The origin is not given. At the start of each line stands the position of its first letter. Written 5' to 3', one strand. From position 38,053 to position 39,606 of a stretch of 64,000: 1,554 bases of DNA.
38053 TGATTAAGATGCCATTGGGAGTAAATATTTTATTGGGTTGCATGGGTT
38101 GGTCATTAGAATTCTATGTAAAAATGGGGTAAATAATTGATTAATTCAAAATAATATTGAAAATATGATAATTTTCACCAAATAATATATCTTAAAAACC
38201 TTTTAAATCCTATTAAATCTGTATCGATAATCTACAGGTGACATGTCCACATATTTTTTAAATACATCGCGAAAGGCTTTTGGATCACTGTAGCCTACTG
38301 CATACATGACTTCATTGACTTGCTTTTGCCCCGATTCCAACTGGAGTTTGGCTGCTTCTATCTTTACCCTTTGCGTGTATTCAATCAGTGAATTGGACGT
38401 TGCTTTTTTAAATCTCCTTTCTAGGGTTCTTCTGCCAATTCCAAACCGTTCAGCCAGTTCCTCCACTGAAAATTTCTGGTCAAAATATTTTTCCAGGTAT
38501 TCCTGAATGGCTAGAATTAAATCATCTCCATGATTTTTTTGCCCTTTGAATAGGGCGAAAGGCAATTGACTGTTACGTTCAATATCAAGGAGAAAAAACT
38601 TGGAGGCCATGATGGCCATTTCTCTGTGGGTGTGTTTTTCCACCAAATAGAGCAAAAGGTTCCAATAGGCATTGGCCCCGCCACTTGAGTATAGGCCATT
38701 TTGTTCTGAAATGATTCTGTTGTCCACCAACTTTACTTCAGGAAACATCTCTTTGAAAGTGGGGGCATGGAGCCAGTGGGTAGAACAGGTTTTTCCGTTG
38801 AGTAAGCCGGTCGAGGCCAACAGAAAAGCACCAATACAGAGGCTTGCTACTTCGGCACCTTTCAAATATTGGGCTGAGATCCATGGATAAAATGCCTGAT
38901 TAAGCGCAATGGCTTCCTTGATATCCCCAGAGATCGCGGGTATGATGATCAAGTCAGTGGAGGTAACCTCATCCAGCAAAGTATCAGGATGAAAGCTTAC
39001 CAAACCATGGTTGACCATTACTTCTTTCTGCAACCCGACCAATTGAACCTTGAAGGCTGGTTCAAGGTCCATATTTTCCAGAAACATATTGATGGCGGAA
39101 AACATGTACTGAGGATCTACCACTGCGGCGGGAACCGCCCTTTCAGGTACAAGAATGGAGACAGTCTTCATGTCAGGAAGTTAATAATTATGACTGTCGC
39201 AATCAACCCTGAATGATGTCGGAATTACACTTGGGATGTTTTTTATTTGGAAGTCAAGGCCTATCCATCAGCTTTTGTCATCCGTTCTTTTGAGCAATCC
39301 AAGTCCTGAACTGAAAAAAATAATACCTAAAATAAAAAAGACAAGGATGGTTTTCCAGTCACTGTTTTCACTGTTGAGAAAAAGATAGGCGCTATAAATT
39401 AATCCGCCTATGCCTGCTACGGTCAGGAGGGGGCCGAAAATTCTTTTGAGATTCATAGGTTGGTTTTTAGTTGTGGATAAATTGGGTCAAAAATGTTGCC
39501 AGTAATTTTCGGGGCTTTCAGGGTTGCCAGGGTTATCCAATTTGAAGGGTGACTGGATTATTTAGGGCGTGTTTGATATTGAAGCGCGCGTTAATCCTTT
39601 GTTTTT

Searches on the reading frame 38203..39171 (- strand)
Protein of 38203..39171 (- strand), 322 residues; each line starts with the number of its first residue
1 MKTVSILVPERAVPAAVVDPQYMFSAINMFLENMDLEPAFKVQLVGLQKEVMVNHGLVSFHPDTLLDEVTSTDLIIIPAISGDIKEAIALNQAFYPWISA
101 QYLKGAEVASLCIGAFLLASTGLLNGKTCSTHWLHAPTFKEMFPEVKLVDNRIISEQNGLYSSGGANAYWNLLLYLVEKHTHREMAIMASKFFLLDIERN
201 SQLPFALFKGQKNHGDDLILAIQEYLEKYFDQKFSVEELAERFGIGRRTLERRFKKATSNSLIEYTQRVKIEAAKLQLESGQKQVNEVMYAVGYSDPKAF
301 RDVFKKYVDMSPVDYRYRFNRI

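Call 3: search_protein_families(library=pfam, proteins=[window:38203-39171:-], max_evalue=0.01)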
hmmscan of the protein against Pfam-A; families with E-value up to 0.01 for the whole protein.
window:38203-39171:- (322 aa): 7 families
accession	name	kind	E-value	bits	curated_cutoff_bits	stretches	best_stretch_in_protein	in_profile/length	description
PF12833.13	HTH_18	-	1.9e-19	70.2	33.6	1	239-316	1-78/80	Helix-turn-helix domain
PF01965.30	DJ-1_PfpI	-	5.7e-14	52.7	26.6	1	39-178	27-164/165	DJ-1/PfpI family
PF00165.29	HTH_AraC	-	2.5e-11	43.8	26.6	2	281-316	7-41/42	Bacterial regulatory helix-turn-helix proteins, AraC family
PF04297.20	UPF0122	-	0.00023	21.8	22.7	1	223-279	23-78/101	Putative helix-turn-helix protein, YlxM / p13 like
PF05225.22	HTH_psq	-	0.00059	19.9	20.4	1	216-258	3-41/45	helix-turn-helix, Psq domain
PF13545.12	HTH_Crp_2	-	0.0028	18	27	1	229-271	18-61/70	Crp-like helix-turn-helix domain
PF13556.12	HTH_30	-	0.0035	17.5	27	1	224-258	3-37/59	PucR C-terminal helix-turn-helix domain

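Call 4: search_protein_families(library=ncbifam, proteins=[window:38203-39171:-], max_evalue=0.01)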
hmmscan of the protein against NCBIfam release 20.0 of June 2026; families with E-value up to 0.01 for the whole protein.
window:38203-39171:- (322 aa): 35 families (the best 25 are shown)
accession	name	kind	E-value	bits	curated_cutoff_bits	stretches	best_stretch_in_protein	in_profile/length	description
NF006902.0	PRK09393.1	equivalog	1.1e-41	143.1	425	1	40-321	45-324/327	transcriptional regulator FtrA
NF052371.1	TransRegGbdRPseu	equivalog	5.3e-31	107.9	480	1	50-317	62-325/365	choline metabolism transcriptional regulator GbdR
TIGR04094.1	adjacent_YSIRK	equivalog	5.3e-18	65.2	200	1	212-316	280-383/383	YSIRK-targeted surface antigen transcriptional regulator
NF010028.0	PRK13503.1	equivalog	5.4e-15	55.5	288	1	208-317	162-271/278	HTH-type transcriptional activator RhaS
NF007860.0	PRK10572.1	equivalog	1.6e-13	50.2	208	1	212-319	178-285/292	arabinose operon transcriptional regulator AraC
NF047455.1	TF_Staph_AryK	equivalog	4.9e-13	48.2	850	1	211-320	151-260/759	transcriptional regulator AryK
NF007584.0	PRK10219.1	equivalog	7e-12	45.7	174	1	216-318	4-106/107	superoxide response transcriptional regulator SoxS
TIGR02297.1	HpaA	equivalog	4e-11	42.7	274.65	1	167-318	135-287/287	4-hydroxyphenylacetate catabolism regulatory protein HpaA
NF007243.0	PRK09685.1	equivalog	1.2e-10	41.3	199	1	231-319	213-302/303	transcriptional regulator FeaR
NF049932.1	TranspRegBtr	equivalog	2.2e-10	39.7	900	1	205-316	149-263/531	bacillibactin transport transcriptional regulator Btr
NF010026.0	PRK13501.1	equivalog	4.7e-10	39.1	363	1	216-321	179-280/290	HTH-type transcriptional activator RhaR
NF049968.1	QhpR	equivalog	1.1e-09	37.9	250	1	230-316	199-284/284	AraC-like transcriptional regulator QhpR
NF012144.2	ramA_TF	equivalog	4e-09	36.9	180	1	218-317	6-105/108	RamA family antibiotic efflux transcriptional regulator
NF012198.0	MarA_TF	equivalog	5.6e-09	36.2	250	1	218-317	10-109/124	MDR efflux pump AcrAB transcriptional activator MarA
NF008564.0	PRK11511.1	equivalog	6.2e-09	36.1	202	1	218-317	10-109/127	MDR efflux pump AcrAB transcriptional activator MarA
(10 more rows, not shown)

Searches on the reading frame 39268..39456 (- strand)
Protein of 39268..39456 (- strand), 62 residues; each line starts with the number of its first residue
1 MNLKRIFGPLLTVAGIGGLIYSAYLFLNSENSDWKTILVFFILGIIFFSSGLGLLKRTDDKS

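Call 3: search_protein_families(library=pfam, proteins=[window:39268-39456:-], max_evalue=0.01)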
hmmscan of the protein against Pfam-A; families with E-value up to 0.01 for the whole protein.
window:39268-39456:- (62 aa): 1 family
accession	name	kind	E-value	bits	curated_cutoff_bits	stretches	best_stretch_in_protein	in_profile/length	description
PF04956.18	TrbC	-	0.0088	16.7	27.9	0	5-50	47-91/98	TrbC/VIRB2 pilin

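Call 4: search_protein_families(library=ncbifam, proteins=[window:39268-39456:-], max_evalue=0.01)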
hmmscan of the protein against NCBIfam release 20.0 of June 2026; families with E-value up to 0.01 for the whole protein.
window:39268-39456:- (62 aa): 0 families
